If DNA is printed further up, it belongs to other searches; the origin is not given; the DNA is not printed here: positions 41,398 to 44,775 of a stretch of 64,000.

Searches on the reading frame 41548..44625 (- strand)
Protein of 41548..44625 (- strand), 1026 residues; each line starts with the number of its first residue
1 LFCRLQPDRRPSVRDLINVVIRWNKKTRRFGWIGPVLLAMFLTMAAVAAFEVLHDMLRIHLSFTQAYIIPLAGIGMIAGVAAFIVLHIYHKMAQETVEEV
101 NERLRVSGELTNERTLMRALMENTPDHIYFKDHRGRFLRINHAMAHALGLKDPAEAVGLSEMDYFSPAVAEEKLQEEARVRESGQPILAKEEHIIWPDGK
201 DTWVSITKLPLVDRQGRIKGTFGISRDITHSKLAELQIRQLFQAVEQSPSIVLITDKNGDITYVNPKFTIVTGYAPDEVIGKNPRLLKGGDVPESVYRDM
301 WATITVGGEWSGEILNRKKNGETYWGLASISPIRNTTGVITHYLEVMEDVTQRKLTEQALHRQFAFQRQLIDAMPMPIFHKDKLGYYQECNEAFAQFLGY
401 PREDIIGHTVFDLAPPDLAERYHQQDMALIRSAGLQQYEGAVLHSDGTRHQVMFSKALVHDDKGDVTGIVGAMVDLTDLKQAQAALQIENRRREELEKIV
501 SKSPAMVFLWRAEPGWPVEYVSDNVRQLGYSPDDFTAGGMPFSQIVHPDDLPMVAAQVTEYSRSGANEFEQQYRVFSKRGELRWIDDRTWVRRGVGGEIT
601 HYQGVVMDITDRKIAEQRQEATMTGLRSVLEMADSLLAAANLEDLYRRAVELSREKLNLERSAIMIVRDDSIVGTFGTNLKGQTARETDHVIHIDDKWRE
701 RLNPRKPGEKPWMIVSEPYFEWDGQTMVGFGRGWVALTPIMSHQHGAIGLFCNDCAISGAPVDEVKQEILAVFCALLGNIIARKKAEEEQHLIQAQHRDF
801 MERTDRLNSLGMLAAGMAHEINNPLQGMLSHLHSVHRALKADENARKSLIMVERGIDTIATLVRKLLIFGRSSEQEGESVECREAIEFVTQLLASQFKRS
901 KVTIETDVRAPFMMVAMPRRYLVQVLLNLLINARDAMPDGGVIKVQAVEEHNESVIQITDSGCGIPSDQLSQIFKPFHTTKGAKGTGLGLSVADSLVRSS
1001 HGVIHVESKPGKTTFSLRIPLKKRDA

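Call 26: search_protein_families(library=pfam, proteins=[window:41548-44625:-], max_evalue=0.0001)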
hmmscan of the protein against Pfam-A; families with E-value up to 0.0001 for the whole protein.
window:41548-44625:- (1026 aa): 9 families
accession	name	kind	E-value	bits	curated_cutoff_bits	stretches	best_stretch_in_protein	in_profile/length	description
PF00989.32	PAS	-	1.2e-51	173.9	22.6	4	241-350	3-113/113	PAS fold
PF13426.13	PAS_9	-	2e-50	169.8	27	3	250-352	2-103/103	PAS domain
PF08448.16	PAS_4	-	6.7e-49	165.2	23.1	3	372-480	2-109/110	PAS fold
PF08447.18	PAS_3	-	1.2e-38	131.7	25.6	2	520-606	3-89/89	PAS fold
PF02518.31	HATPase_c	-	7.5e-23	81.5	26.4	1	921-1022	5-110/111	Histidine kinase-, DNA gyrase B-, and HSP90-like ATPase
PF13188.13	PAS_8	-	8.6e-21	73.5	21.8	2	366-418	2-54/65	PAS domain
PF00512.31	HisKA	-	2.3e-07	31.2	26.9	1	811-873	3-64/66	His Kinase A (phospho-acceptor) domain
PF10090.15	HPTransfase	-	3.2e-06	27.4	22.9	1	897-963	12-73/123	Histidine phosphotransferase C-terminal domain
PF13596.12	PAS_10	-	1.8e-05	25.8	22.1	0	117-229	1-106/106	PAS domain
